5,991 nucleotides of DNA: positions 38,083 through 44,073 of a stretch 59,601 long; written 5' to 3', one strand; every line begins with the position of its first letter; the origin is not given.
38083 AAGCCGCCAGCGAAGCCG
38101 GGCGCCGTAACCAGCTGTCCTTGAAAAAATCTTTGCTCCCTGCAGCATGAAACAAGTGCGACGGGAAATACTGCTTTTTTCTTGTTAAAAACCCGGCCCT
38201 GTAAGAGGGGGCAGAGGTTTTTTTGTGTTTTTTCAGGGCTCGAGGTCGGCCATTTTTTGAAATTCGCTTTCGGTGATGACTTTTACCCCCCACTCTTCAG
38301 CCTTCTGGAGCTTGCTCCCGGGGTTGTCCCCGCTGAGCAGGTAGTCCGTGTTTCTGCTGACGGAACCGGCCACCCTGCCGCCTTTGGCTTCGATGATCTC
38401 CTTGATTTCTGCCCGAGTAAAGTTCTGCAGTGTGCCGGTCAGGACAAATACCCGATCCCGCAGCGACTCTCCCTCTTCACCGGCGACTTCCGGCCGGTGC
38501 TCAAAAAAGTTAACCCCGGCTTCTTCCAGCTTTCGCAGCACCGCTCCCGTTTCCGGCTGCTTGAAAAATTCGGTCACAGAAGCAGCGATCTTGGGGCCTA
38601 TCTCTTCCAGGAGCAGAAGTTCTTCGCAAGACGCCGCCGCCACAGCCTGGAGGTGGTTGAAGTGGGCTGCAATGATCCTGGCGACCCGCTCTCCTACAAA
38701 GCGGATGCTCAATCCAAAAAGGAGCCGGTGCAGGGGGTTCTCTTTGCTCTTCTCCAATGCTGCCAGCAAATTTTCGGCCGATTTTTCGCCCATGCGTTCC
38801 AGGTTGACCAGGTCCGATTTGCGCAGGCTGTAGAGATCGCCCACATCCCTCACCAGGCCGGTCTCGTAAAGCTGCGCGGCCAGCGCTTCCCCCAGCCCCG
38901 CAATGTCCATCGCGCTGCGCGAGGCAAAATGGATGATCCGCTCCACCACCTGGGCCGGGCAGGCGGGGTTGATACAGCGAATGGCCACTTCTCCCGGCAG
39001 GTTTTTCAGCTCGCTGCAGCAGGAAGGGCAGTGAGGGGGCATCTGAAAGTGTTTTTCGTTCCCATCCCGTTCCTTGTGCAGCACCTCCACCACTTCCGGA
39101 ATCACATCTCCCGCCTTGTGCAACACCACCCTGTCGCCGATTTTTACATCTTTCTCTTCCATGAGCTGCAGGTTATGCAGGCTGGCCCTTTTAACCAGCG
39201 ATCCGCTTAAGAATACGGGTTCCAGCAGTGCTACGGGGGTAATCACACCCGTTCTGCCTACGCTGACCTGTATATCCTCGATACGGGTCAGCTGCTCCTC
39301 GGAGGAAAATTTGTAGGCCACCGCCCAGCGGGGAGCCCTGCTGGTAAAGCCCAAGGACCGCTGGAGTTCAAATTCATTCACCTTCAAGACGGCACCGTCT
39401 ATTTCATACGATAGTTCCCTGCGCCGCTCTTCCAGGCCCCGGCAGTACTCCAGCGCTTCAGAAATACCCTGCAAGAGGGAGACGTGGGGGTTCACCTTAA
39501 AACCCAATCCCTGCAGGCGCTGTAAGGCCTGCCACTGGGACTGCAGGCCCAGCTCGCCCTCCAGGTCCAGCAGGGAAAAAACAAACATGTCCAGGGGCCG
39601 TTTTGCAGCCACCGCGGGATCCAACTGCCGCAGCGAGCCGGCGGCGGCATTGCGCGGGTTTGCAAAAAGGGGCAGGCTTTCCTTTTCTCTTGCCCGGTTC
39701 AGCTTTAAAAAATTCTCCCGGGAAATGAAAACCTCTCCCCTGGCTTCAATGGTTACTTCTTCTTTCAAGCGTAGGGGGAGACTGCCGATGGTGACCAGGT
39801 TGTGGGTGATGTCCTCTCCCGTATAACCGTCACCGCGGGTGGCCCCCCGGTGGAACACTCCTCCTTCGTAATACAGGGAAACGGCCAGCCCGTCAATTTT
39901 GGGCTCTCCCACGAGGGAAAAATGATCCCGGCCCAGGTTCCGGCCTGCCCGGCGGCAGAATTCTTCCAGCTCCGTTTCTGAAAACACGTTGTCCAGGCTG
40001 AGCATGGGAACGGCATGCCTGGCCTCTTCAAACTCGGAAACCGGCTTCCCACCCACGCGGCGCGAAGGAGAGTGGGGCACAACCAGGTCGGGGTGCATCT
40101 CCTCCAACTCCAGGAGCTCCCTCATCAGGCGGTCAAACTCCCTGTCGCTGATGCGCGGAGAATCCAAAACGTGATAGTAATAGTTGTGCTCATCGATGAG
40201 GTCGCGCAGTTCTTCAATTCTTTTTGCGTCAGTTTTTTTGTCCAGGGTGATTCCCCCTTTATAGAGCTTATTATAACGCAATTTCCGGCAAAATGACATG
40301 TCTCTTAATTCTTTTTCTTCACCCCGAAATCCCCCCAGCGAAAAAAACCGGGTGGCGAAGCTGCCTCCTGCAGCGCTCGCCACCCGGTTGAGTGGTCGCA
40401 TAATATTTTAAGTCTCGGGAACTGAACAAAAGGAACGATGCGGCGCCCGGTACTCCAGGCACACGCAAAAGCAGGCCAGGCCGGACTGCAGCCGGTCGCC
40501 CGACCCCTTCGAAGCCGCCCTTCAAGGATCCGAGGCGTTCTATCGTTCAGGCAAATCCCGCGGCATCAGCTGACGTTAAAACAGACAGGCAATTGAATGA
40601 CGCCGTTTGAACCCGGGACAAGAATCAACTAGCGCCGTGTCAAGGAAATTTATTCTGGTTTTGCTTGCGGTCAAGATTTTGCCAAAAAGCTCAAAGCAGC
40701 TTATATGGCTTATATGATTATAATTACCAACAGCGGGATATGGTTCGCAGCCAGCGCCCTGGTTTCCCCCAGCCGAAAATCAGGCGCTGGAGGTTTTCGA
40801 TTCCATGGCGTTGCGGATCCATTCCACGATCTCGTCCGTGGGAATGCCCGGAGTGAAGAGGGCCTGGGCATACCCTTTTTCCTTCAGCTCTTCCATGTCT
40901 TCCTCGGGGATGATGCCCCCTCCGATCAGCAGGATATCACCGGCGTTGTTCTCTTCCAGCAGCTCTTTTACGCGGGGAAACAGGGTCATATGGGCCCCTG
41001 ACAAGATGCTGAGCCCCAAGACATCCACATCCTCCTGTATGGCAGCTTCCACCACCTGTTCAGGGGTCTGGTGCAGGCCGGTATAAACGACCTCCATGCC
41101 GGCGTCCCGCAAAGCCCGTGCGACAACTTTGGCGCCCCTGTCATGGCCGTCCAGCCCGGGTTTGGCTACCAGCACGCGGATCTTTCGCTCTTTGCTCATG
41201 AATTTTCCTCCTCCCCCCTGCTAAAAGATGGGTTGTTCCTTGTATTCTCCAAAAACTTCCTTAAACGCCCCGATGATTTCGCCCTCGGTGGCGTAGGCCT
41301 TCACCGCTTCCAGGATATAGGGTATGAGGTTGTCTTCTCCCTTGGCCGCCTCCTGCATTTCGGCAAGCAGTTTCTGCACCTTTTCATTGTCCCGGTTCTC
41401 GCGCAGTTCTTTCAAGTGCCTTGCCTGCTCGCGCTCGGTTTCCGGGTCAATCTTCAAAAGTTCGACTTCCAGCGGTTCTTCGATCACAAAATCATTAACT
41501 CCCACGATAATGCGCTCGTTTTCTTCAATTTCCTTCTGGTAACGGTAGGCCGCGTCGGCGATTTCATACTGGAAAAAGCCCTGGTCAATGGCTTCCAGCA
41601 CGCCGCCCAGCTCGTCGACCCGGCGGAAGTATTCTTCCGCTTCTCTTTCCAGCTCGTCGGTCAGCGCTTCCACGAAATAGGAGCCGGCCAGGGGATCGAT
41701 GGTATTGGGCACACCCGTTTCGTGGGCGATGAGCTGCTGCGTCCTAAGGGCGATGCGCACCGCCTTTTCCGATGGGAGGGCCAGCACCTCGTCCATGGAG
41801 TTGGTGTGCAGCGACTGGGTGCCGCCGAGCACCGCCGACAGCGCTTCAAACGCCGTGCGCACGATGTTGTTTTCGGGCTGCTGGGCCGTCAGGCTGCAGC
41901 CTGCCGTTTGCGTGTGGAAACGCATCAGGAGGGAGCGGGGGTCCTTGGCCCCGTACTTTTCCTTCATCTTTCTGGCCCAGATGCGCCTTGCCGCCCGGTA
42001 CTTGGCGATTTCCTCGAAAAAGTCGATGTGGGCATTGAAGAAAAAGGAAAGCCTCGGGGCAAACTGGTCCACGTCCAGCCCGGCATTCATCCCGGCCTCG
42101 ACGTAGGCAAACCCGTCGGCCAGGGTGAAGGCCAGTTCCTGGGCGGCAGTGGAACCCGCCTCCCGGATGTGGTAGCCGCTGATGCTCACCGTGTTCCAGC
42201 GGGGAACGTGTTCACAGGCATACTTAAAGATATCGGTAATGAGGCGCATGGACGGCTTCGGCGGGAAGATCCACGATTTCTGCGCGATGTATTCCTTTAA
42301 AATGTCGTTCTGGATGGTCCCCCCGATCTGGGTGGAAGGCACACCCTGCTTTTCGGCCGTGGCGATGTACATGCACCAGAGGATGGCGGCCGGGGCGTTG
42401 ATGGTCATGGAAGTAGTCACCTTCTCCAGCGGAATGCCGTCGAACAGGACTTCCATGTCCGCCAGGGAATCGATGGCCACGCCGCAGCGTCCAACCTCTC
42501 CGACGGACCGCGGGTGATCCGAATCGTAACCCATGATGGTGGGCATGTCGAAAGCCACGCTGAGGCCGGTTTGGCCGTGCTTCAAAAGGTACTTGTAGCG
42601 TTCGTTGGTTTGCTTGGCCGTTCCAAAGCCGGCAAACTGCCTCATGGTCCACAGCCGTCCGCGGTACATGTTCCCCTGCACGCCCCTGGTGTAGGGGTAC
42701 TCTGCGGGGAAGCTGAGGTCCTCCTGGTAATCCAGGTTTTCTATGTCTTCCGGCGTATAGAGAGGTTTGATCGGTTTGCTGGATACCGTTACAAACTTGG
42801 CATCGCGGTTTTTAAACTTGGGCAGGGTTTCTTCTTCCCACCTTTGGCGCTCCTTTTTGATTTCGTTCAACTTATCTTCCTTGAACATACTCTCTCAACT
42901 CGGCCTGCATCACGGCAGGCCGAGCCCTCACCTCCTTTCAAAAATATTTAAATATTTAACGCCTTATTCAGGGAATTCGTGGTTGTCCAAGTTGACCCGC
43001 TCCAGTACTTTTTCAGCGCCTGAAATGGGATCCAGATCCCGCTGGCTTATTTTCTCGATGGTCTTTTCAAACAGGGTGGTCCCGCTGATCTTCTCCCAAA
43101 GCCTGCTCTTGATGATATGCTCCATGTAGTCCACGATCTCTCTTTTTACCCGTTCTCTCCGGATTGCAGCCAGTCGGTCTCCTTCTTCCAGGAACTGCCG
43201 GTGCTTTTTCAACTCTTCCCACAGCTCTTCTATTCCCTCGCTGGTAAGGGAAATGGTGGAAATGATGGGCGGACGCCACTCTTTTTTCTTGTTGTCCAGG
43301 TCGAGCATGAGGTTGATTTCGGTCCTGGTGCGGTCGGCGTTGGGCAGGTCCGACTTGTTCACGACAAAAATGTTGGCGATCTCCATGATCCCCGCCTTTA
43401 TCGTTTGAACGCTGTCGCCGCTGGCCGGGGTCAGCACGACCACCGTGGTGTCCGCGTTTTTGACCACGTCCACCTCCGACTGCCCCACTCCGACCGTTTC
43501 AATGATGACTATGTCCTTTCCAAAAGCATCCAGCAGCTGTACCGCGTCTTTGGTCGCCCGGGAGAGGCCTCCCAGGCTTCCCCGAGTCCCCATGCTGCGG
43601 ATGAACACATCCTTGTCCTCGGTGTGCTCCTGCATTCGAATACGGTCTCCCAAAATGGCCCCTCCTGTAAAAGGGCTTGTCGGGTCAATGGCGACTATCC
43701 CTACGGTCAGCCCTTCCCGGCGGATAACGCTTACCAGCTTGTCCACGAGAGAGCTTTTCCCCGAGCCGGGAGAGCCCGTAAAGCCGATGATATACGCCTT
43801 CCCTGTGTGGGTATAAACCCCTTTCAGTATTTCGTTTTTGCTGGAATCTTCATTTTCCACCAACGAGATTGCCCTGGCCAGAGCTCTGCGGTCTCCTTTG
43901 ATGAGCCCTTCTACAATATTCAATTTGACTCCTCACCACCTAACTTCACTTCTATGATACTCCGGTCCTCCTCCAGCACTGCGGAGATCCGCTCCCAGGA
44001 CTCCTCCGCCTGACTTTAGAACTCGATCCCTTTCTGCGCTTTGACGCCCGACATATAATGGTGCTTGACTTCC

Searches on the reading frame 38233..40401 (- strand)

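Call 96: search_protein_families(library=pfam, proteins=[window:38233-40401:-], max_evalue=0.0001)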
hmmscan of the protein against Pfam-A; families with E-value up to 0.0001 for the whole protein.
window:38233-40401:- (722 aa): 8 families
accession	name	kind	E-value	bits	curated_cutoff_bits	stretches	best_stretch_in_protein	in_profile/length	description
PF01653.23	DNA_ligase_aden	-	1.1e-92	310.5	27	1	122-367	2-252/253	NAD-dependent DNA ligase adenylation domain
PF03120.22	DNA_ligase_OB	-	2.4e-33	114.2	32.9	1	372-448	2-78/79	NAD-dependent DNA ligase OB-fold domain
PF12826.13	HHH_2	-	3.1e-20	72.5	27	1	559-620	1-62/64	Helix-hairpin-helix motif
PF00533.33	BRCT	-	2.4e-15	57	21.3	1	647-715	6-75/78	BRCA1 C Terminus (BRCT) domain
PF14520.12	HHH_5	-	1e-12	48.7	27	1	498-551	5-57/57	Helix-hairpin-helix domain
PF22745.1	Nlig-Ia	-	1.5e-08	35.6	27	1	60-107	4-51/92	DNA ligase-like, N-terminal NAD+-binding domain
PF03119.21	DNA_ligase_ZBD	-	5e-08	33.1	25.8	1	457-483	1-27/27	NAD-dependent DNA ligase C4 zinc finger domain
PF12738.14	PTCB-BRCT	-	7.6e-07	29.5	22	1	659-710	10-60/63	twin BRCT domain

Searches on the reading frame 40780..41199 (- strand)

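Call 96: search_protein_families(library=pfam, proteins=[window:40780-41199:-], max_evalue=0.0001)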
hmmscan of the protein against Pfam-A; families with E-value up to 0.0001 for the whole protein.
window:40780-41199:- (139 aa): 1 family
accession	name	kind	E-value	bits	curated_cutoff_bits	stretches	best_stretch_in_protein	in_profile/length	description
PF02310.24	B12-binding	-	2.3e-26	92.4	32.1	1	8-117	2-112/121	B12 binding domain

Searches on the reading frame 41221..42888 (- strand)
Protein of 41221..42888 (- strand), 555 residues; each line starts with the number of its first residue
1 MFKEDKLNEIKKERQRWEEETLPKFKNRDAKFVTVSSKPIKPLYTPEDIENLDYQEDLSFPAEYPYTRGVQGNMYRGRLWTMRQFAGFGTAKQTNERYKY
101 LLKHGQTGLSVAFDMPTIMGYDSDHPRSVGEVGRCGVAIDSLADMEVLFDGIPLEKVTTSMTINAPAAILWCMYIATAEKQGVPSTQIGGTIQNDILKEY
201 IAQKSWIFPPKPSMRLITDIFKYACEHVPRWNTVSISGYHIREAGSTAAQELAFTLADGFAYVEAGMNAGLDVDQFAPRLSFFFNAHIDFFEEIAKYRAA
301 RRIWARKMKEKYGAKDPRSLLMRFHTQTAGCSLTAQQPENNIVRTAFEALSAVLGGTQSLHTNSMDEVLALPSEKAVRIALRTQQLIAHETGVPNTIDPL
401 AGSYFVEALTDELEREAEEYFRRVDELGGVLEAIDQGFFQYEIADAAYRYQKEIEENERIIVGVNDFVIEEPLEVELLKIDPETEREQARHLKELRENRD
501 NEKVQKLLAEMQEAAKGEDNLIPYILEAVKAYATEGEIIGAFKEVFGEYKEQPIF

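Call 96: search_protein_families(library=pfam, proteins=[window:41221-42888:-], max_evalue=0.0001)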
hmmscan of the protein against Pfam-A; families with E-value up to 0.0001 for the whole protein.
window:41221-42888:- (555 aa): 1 family
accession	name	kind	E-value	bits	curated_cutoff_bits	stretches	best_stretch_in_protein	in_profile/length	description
PF01642.28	MM_CoA_mutase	-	4.8e-233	774.8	22.1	1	34-547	2-512/512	Methylmalonyl-CoA mutase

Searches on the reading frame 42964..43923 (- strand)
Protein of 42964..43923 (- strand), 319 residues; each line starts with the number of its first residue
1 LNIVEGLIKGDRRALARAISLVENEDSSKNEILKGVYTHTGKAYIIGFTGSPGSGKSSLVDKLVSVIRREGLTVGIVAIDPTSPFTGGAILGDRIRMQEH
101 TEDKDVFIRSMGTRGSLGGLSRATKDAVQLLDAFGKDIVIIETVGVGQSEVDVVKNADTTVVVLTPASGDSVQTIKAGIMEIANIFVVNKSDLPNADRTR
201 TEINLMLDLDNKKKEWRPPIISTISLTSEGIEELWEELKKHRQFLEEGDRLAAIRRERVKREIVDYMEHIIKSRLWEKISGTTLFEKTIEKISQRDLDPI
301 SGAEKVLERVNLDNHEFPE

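Call 96: search_protein_families(library=pfam, proteins=[window:42964-43923:-], max_evalue=0.0001)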
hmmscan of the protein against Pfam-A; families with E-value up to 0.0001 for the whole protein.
window:42964-43923:- (319 aa): 4 families
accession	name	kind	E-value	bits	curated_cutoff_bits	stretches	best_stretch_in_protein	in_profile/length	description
PF03308.22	MeaB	-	8.2e-95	317.3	23.1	1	15-278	1-271/273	Methylmalonyl Co-A mutase-associated GTPase MeaB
PF03029.23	ATP_bind_1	-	2.7e-05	24.5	27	0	49-83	2-36/240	Conserved hypothetical ATP binding protein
PF02492.25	cobW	-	3.8e-05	23.8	20.7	0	45-203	2-165/180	CobW/HypB/UreG, nucleotide-binding domain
PF03205.20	MobB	-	7e-05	23.2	26.6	0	45-77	1-33/133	Molybdopterin guanine dinucleotide synthesis protein B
